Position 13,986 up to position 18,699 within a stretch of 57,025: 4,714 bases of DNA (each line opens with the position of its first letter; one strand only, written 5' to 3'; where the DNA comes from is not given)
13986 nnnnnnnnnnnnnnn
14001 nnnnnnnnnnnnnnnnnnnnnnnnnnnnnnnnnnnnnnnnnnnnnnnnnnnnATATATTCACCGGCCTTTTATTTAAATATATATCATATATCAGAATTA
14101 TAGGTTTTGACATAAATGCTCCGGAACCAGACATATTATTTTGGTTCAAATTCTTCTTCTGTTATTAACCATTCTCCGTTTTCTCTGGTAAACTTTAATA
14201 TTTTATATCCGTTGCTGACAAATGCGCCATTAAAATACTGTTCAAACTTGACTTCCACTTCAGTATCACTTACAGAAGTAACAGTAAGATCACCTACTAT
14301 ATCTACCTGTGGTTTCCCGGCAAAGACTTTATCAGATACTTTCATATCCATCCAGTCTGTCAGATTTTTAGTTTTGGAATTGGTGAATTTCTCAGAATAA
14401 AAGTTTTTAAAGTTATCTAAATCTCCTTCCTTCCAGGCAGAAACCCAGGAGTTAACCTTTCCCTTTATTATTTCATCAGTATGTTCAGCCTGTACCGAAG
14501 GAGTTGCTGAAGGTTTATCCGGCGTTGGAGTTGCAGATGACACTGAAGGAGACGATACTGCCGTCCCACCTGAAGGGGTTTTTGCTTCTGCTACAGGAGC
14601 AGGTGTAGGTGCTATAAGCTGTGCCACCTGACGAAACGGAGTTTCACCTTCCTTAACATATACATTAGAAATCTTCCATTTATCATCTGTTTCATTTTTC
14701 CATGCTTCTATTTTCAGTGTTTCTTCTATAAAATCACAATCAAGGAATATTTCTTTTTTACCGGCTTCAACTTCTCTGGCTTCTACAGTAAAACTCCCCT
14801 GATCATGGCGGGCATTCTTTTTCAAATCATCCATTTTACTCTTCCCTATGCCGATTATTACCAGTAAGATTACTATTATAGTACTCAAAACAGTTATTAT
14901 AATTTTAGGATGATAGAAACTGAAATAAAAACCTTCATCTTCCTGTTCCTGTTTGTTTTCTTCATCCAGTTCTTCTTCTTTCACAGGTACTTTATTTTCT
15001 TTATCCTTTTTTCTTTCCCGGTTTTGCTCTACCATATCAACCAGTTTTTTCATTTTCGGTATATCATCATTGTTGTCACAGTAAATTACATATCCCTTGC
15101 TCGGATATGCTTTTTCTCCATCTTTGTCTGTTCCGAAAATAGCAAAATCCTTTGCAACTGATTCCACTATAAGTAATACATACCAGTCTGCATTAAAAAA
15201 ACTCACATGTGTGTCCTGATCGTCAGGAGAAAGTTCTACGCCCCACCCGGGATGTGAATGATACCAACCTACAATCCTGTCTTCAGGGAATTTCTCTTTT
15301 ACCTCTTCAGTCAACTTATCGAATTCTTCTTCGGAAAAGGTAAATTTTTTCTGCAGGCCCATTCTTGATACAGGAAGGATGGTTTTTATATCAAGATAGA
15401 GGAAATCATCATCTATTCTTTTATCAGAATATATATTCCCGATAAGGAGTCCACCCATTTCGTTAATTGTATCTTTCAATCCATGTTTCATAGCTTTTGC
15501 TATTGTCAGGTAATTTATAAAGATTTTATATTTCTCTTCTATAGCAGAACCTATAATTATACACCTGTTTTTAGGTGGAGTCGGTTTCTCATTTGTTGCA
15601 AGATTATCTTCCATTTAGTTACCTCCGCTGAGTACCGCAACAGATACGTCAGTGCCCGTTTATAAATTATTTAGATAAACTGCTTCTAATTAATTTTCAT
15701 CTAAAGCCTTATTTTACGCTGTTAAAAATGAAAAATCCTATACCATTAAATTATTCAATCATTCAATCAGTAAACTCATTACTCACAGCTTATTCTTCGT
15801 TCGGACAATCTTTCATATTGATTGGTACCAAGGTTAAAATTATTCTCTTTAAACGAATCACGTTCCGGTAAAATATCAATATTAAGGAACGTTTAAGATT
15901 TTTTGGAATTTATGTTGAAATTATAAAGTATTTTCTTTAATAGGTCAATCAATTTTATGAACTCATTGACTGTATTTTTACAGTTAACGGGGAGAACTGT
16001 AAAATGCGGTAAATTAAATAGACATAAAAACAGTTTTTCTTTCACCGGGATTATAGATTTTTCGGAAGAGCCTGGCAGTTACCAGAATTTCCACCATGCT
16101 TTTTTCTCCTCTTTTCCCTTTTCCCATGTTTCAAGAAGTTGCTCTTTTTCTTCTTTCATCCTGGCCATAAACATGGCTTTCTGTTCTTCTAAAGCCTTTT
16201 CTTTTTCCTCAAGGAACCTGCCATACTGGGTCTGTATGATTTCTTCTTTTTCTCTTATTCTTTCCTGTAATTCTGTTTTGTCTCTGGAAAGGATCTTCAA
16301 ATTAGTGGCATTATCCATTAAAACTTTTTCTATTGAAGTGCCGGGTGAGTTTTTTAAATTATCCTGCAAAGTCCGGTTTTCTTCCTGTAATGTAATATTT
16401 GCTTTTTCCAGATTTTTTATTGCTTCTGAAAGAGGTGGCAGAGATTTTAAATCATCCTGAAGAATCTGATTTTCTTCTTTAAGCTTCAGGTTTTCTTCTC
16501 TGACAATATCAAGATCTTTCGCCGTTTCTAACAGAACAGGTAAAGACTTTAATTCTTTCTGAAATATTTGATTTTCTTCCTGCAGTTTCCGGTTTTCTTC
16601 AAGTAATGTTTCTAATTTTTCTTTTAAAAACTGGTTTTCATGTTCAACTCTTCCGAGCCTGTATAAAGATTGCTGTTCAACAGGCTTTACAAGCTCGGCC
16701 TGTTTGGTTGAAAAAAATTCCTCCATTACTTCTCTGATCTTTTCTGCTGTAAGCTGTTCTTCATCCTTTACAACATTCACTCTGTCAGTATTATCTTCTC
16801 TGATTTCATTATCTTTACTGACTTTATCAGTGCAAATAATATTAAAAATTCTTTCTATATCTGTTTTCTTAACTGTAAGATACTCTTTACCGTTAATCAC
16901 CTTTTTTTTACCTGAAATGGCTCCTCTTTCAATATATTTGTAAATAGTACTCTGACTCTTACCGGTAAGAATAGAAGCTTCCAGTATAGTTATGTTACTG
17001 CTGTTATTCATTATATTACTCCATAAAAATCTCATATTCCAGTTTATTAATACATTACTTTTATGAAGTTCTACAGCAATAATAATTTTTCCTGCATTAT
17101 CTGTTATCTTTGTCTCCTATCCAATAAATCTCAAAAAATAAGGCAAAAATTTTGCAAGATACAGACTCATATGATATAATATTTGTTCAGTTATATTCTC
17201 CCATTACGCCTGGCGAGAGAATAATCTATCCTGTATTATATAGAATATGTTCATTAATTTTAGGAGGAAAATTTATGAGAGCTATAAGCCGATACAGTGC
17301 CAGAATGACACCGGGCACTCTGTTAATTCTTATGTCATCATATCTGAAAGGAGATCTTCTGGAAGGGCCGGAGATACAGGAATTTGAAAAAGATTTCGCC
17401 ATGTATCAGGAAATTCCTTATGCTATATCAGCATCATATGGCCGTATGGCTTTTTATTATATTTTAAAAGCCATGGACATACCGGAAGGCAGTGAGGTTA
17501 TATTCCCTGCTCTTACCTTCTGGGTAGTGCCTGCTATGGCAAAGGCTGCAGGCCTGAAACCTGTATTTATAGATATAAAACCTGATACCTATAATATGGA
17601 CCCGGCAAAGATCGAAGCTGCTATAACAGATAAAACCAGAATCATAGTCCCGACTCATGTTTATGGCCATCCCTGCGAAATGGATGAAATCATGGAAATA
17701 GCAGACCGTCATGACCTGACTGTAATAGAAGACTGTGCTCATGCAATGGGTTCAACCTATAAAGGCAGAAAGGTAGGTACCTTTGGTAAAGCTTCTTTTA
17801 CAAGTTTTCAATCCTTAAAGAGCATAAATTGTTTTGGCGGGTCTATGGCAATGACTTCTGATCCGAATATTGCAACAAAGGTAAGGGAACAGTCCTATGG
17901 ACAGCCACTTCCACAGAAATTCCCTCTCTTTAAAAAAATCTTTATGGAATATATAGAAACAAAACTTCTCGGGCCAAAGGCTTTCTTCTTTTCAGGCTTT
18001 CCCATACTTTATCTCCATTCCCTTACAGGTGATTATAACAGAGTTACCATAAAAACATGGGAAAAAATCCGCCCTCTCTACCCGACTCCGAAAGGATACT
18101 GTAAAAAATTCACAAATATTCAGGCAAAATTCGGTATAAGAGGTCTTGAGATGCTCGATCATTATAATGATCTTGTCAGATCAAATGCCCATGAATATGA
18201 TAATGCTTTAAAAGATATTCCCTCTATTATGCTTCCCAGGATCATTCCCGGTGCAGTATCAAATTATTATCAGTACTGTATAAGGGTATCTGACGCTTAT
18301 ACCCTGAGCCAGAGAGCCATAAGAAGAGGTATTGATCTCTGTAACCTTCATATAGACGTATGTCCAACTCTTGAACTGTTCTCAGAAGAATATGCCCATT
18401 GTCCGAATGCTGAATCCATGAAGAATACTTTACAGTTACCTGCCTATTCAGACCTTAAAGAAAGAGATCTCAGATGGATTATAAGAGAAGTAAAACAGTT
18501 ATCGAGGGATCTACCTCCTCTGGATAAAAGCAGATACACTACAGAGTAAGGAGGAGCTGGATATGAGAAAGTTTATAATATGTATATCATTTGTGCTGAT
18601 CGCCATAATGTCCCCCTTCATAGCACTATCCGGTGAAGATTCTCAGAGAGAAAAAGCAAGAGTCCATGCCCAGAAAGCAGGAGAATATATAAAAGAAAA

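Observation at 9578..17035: Same-strand five-gene island: degenerate Prim-Pol/RecA-like protein, TM-TPR Ser/Thr kinase, ferredoxin, membrane JAMM protease and HTH coiled-coil protein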

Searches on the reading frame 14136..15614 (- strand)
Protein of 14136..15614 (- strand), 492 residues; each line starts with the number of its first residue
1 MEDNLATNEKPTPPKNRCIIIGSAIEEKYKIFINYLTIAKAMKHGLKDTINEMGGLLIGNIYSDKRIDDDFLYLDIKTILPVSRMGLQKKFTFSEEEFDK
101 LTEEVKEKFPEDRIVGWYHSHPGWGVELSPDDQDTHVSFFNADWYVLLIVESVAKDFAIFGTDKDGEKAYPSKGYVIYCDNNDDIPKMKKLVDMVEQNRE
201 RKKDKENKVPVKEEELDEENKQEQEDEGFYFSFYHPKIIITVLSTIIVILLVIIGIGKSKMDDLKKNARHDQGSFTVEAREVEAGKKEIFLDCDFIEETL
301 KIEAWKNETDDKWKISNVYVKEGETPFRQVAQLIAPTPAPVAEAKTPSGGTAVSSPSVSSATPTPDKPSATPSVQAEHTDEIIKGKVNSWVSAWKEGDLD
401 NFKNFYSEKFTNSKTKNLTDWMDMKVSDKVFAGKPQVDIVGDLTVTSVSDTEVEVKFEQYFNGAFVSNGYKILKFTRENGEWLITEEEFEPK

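Call 3: search_protein_families(library=pfam, proteins=[window:14136-15614:-], max_evalue=0.1)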
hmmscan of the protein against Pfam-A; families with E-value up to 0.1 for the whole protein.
window:14136-15614:- (492 aa): 5 families
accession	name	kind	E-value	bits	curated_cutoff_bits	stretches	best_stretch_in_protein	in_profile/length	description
PF01398.27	JAB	-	9.1e-11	42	22.5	1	30-139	5-111/117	JAB1/Mov34/MPN/PAD-1 ubiquitin protease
PF24125.1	Cds6_C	-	1.2e-10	42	27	1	384-487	3-110/111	Cds6 C-terminal NTF2-like domain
PF14464.11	Prok-JAB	-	5.6e-06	26.6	25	1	39-137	6-91/114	Prokaryotic homologs of the JAB domain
PF03839.21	Sec62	-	0.0054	17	27.8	1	192-254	53-115/191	Translocation protein Sec62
PF11166.13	DUF2951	-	0.056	14.1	26.7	0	200-255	41-97/98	Protein of unknown function (DUF2951)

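Call 4: search_protein_families(library=padloc, proteins=[window:14136-15614:-], max_evalue=0.1)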
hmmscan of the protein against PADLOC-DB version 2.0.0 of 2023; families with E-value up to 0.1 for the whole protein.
window:14136-15614:- (492 aa): 2 families
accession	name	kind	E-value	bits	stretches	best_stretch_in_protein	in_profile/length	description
PDLC00890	JAB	-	1e-07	29.6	1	25-137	6-113/157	JAB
PDLC00889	JAB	-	0.0038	14.8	1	27-135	17-119/168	JAB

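Call 5: search_protein_families(library=ncbifam, proteins=[window:14136-15614:-], max_evalue=0.1)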
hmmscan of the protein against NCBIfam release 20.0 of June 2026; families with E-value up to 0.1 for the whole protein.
window:14136-15614:- (492 aa): 4 families
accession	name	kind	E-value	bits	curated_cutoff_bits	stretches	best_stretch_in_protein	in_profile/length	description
NF041370.1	desamp_Halo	equivalog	0.0068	16.3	130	1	93-146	58-107/133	desampylase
TIGR01477.1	RIFIN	paralog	0.019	14.7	176.95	1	173-254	251-331/356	variant surface antigen, rifin family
NF038096.1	thylak_slr1796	equivalog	0.027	14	140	1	183-241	48-106/157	thylakoid membrane photosystem I accumulation factor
NF051431.1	Rv0361_Cterm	subfamily_domain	0.057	13.6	37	0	379-484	35-138/140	Rv0361 family membrane protein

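Call 63: find_homologous_proteins(query=window:14136-15614:-, max_evalue=0.001)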
Query window:14136-15614:- (492 aa): 14 proteins with E <= 0.001 among 8000 candidates.
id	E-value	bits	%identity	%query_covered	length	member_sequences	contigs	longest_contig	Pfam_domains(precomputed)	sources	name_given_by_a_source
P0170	0.0e+0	1019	91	100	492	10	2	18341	PF01398.27,PF24125.2,PF14464.12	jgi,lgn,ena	-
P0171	1.7e-236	804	87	83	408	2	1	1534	PF01398.27,PF24125.2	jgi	jgi:uncharacterized protein YcnI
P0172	1.9e-214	731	64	100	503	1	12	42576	PF01398.27,PF24125.2,PF14464.12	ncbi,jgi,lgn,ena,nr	ncbi:MAG TPA: Mov34/MPN/PAD-1 family protein [Candidatus Eremiobacteraeota bacterium]|nr:MAG: Mov34/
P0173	1.2e-179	616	59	100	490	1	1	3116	PF01398.27,PF24125.2,PF14464.12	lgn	-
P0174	6.3e-164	565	54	100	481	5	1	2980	PF01398.27,PF14464.12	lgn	-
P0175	2.9e-18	84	33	37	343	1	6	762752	PF01398.27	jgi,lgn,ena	-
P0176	3.8e-11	61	30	30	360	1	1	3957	PF01398.27,PF14464.12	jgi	-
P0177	1.7e-9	55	31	30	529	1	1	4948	PF01398.27,PF14464.12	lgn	-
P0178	6.6e-8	50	29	28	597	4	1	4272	PF01398.27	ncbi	-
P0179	1.2e-5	43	33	16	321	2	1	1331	PF01398.27,PF14464.12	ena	-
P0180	1.4e-5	42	30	22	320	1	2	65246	PF01398.27,PF14464.12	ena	-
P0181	1.4e-5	42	25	43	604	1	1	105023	PF01398.27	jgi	jgi:proteasome lid subunit RPN8/RPN11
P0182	3.7e-5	41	31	22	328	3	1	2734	PF01398.27,PF14464.12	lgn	-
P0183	7.6e-5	40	37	14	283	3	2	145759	PF01398.27,PF14464.12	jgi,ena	jgi:proteasome lid subunit RPN8/RPN11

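Call 64: find_encoding_contigs(protein=P0172, flank=8000, max_places=2)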
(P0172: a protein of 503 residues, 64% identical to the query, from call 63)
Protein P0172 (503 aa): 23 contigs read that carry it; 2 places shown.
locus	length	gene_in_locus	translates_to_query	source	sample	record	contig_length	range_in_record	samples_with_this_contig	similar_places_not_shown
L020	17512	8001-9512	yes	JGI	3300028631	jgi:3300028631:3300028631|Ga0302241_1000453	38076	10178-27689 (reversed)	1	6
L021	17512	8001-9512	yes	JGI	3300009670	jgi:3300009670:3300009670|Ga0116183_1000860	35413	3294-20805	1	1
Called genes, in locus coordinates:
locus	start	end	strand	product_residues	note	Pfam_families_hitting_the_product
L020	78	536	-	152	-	PF13453:Zn_ribbon_TFIIB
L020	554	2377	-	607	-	PF01039:Carboxyl_trans, PF03255:ACCA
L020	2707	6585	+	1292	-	-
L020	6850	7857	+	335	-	PF08123:DOT1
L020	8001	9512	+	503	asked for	PF01398:JAB, PF14464:Prok-JAB (weak), PF24125:Cds6_C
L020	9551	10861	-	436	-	PF19289:PmbA_TldD_3rd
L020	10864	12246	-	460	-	PF19290:PmbA_TldD_2nd (weak), PF19289:PmbA_TldD_3rd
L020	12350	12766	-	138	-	-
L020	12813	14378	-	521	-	PF27272:CpgS_N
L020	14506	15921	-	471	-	PF00202:Aminotran_3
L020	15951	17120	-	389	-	PF25063:ARM_TT21_C (weak), PF00515:TPR_1 (faint), PF07719:TPR_2 (faint), PF13431:TPR_17 (faint), PF13414:TPR_11 (weak), PF03781:FGE-sulfatase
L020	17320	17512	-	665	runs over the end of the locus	PF00069:Pkinase, PF07714:PK_Tyr_Ser-Thr, PF13414:TPR_11 (faint), PF14559:TPR_19 (faint), PF07719:TPR_2 (faint), PF13181:TPR_8 (faint), PF00515:TPR_1 (faint), PF13424:TPR_12 (faint)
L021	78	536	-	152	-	PF13453:Zn_ribbon_TFIIB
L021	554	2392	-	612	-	PF01039:Carboxyl_trans, PF03255:ACCA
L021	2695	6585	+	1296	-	-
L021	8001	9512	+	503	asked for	PF01398:JAB, PF14464:Prok-JAB (weak), PF24125:Cds6_C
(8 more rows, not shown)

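Call 74: search_protein_families(library=phrogs, proteins=[window:14136-15614:-], max_evalue=0.001)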
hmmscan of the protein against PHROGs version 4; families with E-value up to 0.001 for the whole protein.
window:14136-15614:- (492 aa): 0 families

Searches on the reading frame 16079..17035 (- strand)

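Call 3: search_protein_families(library=pfam, proteins=[window:16079-17035:-], max_evalue=0.1)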
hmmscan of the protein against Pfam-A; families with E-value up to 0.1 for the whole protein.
window:16079-17035:- (318 aa): 6 families
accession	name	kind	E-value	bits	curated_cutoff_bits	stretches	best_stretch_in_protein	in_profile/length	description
PF07989.16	Cnn_1N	-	0.0024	18.4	28.5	1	170-229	4-61/74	Centrosomin N-terminal motif 1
PF10224.14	DUF2205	-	0.0028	18.1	26.7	1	168-197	32-61/75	Short coiled-coil protein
PF12728.13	HTH_17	-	0.0051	17.5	27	1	19-63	6-46/51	Helix-turn-helix domain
PF19776.5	DUF6262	-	0.018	15.7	29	1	98-156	54-108/110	Family of unknown function (DUF6262)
PF01166.23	TSC22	-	0.065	13.9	30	1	202-228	19-45/57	TSC-22/dip/bun family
PF25513.1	P2_C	-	0.071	13.5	25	1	207-274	2-70/120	Viral coat protein P2 C-terminal domain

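Call 4: search_protein_families(library=padloc, proteins=[window:16079-17035:-], max_evalue=0.1)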
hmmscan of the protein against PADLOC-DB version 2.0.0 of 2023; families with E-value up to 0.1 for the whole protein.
window:16079-17035:- (318 aa): 1 family
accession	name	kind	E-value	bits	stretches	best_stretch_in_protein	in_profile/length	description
PDLC04133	mad1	-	0.0017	16.6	1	11-50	2-38/60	mads_1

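Call 5: search_protein_families(library=ncbifam, proteins=[window:16079-17035:-], max_evalue=0.1)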
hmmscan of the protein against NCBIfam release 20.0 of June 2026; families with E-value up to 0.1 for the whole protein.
window:16079-17035:- (318 aa): 3 families
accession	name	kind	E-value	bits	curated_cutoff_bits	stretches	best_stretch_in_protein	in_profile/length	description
NF045780.1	TrlF_fam_ATP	equivalog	0.002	16.9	350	1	53-310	359-629/944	TrlF family AAA-like ATPase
NF038291.1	rep_pAB02_ORF2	subfamily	0.021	15.2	85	1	14-92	2-75/172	plasmid replication DNA-binding protein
TIGR01764.1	excise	domain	0.078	13.3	28.8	0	15-43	2-30/49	excisionase family DNA-binding protein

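Call 74: search_protein_families(library=phrogs, proteins=[window:16079-17035:-], max_evalue=0.001)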
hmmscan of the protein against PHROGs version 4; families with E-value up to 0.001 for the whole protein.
window:16079-17035:- (318 aa): 1 family
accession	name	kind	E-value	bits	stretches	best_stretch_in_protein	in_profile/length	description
phrog_2907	-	integration and excision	0.00051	21.4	1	11-83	3-77/117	excisionase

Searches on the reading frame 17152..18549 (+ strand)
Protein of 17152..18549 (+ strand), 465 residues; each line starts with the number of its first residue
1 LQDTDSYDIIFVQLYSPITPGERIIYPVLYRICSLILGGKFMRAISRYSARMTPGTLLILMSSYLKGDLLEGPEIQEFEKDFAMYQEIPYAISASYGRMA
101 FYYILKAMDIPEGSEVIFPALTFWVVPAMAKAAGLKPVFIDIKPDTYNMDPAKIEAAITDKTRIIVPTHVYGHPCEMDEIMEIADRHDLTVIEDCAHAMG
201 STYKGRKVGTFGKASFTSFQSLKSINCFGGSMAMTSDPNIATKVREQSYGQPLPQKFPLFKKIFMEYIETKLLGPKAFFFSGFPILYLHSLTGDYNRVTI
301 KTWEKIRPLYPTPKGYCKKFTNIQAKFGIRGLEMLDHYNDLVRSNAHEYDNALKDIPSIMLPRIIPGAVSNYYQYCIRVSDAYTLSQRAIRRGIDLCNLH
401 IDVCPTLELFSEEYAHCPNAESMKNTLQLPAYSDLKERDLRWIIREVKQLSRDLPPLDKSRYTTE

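Call 36: search_protein_families(library=pfam, proteins=[window:17152-18549:+], max_evalue=0.01)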
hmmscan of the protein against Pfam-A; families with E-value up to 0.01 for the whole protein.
window:17152-18549:+ (465 aa): 3 families
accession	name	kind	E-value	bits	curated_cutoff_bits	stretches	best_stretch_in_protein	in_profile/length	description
PF01041.23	DegT_DnrJ_EryC1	-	2.6e-73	247.7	19.8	1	67-447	18-359/360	DegT/DnrJ/EryC1/StrS aminotransferase family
PF00155.27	Aminotran_1_2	-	0.00015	21.5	19.7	1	106-200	84-191/361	Aminotransferase class I and II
PF01212.27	Beta_elim_lyase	-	0.0088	15.8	27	0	75-196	34-170/288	Beta-eliminating lyase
